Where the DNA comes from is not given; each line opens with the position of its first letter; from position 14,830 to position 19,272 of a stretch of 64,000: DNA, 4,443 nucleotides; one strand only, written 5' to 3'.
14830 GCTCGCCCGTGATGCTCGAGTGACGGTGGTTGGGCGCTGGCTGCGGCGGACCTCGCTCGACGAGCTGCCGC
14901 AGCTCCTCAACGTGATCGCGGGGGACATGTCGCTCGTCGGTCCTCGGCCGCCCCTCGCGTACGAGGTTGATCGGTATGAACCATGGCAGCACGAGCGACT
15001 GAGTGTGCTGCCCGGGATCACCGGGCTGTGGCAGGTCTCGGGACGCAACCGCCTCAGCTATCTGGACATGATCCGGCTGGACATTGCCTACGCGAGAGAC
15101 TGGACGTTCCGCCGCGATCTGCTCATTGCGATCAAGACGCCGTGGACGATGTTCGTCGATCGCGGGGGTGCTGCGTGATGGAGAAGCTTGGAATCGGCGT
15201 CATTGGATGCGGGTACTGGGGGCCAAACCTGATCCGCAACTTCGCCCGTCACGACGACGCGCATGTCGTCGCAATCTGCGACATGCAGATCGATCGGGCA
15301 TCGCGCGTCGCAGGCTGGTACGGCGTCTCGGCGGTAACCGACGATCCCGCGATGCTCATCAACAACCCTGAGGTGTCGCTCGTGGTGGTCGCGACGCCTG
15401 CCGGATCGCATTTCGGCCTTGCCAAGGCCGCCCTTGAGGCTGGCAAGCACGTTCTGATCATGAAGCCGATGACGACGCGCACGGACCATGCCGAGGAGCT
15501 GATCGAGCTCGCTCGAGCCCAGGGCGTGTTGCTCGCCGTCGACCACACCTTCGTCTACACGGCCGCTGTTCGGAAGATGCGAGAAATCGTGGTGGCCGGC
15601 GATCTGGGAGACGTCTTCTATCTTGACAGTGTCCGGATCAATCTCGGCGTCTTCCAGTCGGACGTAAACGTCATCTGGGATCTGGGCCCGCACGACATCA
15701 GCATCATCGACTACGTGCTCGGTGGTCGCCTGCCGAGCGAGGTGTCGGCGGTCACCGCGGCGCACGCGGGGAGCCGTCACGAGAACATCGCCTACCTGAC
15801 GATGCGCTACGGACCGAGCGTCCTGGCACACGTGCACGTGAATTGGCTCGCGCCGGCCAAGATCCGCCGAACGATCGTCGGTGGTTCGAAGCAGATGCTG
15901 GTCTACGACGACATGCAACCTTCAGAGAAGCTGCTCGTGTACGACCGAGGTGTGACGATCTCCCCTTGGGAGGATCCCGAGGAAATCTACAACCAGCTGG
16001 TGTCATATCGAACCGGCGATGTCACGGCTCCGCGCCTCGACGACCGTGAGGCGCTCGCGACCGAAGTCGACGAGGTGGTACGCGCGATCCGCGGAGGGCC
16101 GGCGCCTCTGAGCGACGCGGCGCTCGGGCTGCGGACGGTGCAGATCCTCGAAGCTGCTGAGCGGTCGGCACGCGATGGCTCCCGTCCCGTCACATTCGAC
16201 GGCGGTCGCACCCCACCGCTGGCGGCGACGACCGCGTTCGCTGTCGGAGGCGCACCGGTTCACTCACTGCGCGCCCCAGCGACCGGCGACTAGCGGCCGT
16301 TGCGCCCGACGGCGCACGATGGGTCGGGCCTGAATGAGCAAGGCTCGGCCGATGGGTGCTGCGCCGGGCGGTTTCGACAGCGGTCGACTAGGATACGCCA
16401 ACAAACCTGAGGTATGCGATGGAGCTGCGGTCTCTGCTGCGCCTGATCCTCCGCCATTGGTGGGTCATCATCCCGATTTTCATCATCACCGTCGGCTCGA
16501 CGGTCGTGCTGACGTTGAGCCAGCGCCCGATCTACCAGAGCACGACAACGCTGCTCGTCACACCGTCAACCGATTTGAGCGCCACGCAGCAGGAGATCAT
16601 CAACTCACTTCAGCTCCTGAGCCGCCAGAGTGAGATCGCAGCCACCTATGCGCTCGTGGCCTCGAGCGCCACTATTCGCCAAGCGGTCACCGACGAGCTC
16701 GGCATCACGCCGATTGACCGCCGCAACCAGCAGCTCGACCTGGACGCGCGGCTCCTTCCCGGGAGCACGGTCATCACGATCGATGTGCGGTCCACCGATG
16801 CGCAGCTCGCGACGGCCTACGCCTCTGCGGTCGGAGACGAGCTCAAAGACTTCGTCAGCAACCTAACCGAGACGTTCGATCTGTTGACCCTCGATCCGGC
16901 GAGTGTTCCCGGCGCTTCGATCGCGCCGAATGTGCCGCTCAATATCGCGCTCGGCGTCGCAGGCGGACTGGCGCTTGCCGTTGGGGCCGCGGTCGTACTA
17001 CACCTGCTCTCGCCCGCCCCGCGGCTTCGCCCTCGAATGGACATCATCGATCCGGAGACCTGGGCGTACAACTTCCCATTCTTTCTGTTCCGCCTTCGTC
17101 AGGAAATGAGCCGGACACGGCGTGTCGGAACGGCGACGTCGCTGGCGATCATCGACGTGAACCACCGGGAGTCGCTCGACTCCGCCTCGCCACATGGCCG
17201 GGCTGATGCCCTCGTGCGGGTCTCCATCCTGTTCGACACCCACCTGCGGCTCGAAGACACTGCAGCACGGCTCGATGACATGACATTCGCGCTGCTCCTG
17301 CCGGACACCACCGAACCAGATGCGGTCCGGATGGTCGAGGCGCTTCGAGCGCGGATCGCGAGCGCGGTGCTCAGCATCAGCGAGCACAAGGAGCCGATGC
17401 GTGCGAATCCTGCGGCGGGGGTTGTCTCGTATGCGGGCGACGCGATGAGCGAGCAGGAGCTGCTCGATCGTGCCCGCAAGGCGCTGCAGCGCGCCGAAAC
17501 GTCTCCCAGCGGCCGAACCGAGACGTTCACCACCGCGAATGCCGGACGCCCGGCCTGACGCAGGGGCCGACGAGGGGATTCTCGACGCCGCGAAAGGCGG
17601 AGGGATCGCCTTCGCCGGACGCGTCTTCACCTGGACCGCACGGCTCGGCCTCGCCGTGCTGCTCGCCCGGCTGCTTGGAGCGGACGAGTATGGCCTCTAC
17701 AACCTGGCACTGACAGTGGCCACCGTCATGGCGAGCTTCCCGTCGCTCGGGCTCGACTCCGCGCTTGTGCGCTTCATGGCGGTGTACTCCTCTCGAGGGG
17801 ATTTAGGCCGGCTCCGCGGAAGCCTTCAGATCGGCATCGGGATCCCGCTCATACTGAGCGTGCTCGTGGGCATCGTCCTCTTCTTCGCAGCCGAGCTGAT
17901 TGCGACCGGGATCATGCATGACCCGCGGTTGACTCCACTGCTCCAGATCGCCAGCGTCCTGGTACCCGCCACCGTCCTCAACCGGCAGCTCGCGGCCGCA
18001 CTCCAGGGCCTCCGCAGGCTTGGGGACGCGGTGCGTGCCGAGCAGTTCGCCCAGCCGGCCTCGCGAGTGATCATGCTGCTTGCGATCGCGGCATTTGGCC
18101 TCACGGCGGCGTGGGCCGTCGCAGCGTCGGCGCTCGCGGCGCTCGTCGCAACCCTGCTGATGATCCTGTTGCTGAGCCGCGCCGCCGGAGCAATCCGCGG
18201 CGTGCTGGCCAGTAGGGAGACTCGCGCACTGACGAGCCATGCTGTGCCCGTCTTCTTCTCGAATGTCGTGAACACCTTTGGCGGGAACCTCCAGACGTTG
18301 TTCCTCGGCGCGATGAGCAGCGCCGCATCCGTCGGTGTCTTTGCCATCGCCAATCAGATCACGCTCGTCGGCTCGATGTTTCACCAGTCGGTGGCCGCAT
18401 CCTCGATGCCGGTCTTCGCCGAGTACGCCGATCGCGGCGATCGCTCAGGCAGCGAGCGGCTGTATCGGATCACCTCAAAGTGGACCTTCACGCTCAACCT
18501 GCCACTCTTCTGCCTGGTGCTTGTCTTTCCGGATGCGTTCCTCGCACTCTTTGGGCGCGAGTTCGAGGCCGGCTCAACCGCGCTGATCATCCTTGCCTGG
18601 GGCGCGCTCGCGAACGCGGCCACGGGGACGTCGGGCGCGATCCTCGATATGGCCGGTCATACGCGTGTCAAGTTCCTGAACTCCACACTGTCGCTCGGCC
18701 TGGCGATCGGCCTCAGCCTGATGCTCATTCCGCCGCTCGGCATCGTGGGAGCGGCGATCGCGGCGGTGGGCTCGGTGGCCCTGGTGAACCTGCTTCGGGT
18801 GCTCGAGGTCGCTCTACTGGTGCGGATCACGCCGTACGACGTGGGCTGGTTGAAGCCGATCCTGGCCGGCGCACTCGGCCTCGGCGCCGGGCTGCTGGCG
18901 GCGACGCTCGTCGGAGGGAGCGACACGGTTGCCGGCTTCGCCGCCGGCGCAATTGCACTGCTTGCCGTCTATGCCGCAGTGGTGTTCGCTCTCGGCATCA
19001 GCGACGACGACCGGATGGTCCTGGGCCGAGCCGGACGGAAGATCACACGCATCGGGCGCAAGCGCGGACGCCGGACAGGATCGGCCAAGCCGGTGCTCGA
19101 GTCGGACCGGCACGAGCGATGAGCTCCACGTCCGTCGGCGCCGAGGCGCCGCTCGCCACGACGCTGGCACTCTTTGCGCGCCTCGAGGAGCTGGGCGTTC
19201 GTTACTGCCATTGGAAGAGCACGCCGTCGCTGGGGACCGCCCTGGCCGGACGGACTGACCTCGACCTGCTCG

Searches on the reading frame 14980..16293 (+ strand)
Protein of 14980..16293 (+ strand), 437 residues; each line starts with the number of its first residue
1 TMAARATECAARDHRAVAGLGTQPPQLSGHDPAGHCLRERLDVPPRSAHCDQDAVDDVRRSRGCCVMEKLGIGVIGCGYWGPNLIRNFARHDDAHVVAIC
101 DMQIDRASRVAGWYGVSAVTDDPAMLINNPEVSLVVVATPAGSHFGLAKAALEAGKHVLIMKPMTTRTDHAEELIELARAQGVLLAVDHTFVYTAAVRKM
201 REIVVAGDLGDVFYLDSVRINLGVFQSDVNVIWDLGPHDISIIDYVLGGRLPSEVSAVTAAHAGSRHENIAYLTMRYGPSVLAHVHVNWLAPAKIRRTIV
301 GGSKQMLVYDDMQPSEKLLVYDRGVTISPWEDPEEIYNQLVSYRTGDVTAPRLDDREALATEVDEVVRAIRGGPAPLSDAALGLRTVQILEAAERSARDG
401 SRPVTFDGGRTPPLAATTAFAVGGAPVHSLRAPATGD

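Call 9: search_protein_families(library=pfam, proteins=[window:14980-16293:+], max_evalue=0.001)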
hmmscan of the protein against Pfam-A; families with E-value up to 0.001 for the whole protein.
window:14980-16293:+ (437 aa): 5 families
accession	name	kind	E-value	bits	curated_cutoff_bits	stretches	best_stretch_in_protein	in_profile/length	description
PF01408.29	GFO_IDH_MocA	-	5.2e-29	101.8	24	1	71-189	2-120/120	Oxidoreductase family, NAD-binding Rossmann fold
PF22725.1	GFO_IDH_MocA_C3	-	8.3e-12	45.6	27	1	197-307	1-123/124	GFO/IDH/MocA C-terminal domain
PF02894.22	GFO_IDH_MocA_C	-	2e-08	34.7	22.9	1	232-405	43-217/218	Oxidoreductase family, C-terminal alpha/beta domain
PF03447.22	NAD_binding_3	-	2.5e-07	31.8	24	1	76-186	1-114/116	Homoserine dehydrogenase, NAD binding domain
PF03807.23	F420_oxidored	-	1e-05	26.4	21.6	1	72-151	2-79/94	NADP oxidoreductase coenzyme F420-dependent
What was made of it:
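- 15178..16293 (+): Gfo/Idh/MocA oxidoreductase, predicted UDP-sugar 3-dehydrogenase that supplies the keto substrate for DegT. Pfam GFO_IDH_MocA (call 9).
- Checked: The Gfo/Idh/MocA gene at 15178-16293 is also real (call 9).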

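Call 22: search_solved_structures(query=window:15178-16293:+, max_evalue=1e-10)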
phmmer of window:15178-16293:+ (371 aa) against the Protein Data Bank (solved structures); distinct sequences matched with E-value up to 1e-10: 44.
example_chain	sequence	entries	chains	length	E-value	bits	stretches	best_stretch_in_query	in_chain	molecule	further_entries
3c1a_A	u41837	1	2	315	2.6e-24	89.1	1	6-254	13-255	Putative oxidoreductase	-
7xr9_A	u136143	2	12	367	9.5e-23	84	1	1-150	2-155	DgpA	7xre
3kux_A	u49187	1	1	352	3.9e-21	78.7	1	3-253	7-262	Putative oxidoreductase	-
3e82_A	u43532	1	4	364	6.2e-20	74.7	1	50-335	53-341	Putative oxidoreductase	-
3gdo_A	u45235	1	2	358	1e-19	74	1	30-333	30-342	Uncharacterized oxidoreductase yvaA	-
3gfg_A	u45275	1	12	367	1.2e-19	73.8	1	31-333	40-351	Uncharacterized oxidoreductase yvaA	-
7bvj_A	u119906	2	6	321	8.8e-18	67.6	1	5-263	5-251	Oxidoreductase, NAD-binding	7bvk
4fb5_A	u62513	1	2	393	1.3e-16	63.8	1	1-156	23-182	Probable oxidoreductase protein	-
4gqa_A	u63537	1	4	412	1.8e-16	63.3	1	3-185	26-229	NAD binding Oxidoreductase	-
9m3d_B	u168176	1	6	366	1.2e-15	60.7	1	1-151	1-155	DgpA1 from W974-1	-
3q2k_A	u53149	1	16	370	1.2e-15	60.6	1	3-149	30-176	oxidoreductase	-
3moi_A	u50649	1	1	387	1.8e-15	60.1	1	3-152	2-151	Probable dehydrogenase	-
3i23_A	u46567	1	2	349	2.4e-15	59.7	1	29-326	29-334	Oxidoreductase, Gfo/Idh/MocA family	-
3fd8_A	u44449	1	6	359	2.5e-15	59.6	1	29-326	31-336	Oxidoreductase, Gfo/Idh/MocA family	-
3e9m_A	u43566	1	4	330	3.3e-15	59.2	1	2-242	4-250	Oxidoreductase, Gfo/Idh/MocA family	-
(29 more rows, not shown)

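Call 23: search_protein_families(library=ncbifam, proteins=[window:15178-16293:+], max_evalue=0.00001)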
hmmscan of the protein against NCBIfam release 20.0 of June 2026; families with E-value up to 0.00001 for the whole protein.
window:15178-16293:+ (371 aa): 10 families
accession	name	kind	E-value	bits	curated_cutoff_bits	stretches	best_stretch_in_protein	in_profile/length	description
NF040723.1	UDP-GlcNAcDh_Arch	equivalog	8.3e-42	143.7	450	1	5-257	2-249/302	UDP-N-acetylglucosamine 3-dehydrogenase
NF008607.0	PRK11579.1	subfamily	2.2e-26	92.7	330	1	3-253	4-259/346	oxidoreductase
TIGR04380.1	myo_inos_iolG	equivalog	9.7e-25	87.1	355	1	3-225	1-233/330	inositol 2-dehydrogenase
NF007574.0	PRK10206.1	equivalog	2.9e-18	66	352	1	22-151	23-151/345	oxidoreductase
NF052479.1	LevoglcsnDh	equivalog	1.3e-16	60.3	650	1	31-149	39-157/386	levoglucosan dehydrogenase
NF041392.1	XylDh_Gfo6_Halo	equivalog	6.5e-16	58.1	350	1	6-148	19-165/350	D-xylose 1-dehydrogenase Gfo6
NF052679.1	InsChiInosDhIolG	equivalog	2.1e-14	53.3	540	1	4-187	3-191/343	bifunctional inositol 2-dehydrogenase/D-chiro-inositol 1-dehydrogenase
NF058563.1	BT_2159_fam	equivalog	4.2e-12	45.7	650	1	6-149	3-146/350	disaccharide 3-dehydrogenase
NF058561.1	BT_2158_fam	equivalog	6.5e-12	44.8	750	1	2-150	34-181/487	glycoside 3-dehydrogenase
NF009830.0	PRK13304.1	equivalog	5.6e-06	26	267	1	4-96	2-92/265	aspartate dehydrogenase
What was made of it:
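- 15178..16293 (+): Best NCBIfam match is the archaeal UDP-GlcNAc 3-dehydrogenase model, 143.7 bits against a cut-off of 450 (call 23).
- The Gfo is nearer to UDP-GlcNAc 3-dehydrogenase and GnnA than to WlbA (calls 22, 23).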

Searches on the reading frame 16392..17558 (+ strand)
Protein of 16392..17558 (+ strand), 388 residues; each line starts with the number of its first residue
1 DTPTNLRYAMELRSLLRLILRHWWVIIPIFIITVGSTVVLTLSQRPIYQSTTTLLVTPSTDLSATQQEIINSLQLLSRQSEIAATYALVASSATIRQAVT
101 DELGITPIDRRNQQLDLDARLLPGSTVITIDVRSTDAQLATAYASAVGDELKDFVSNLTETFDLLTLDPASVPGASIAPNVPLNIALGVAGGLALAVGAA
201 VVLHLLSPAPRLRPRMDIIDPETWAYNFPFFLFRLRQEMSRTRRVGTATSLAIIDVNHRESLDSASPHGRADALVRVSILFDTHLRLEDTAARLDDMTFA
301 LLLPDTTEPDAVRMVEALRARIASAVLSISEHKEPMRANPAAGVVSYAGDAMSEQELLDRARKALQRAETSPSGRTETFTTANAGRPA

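Call 9: search_protein_families(library=pfam, proteins=[window:16392-17558:+], max_evalue=0.001)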
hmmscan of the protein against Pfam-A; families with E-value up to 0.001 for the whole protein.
window:16392-17558:+ (388 aa): 2 families
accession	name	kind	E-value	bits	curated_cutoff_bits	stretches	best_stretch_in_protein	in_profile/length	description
PF00990.26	GGDEF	-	2.7e-14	53.7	23.8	1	219-371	3-157/161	Diguanylate cyclase, GGDEF domain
PF02706.20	Wzz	-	1.1e-08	35.7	25.5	1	10-103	3-91/91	Chain length determinant protein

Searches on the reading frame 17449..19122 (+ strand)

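Call 9: search_protein_families(library=pfam, proteins=[window:17449-19122:+], max_evalue=0.001)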
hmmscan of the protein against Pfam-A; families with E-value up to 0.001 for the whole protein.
window:17449-19122:+ (557 aa): 3 families
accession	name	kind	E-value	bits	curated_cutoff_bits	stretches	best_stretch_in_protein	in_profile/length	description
PF01943.22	Polysacc_synt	-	8.1e-31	107.9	28.2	1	49-326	3-273/274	Polysaccharide biosynthesis protein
PF13440.11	Polysacc_synt_3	-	3.9e-24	85.9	23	1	71-369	1-285/293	Polysaccharide biosynthesis protein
PF01554.23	MatE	-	9.3e-15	55.1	24.9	2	267-423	1-159/161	MatE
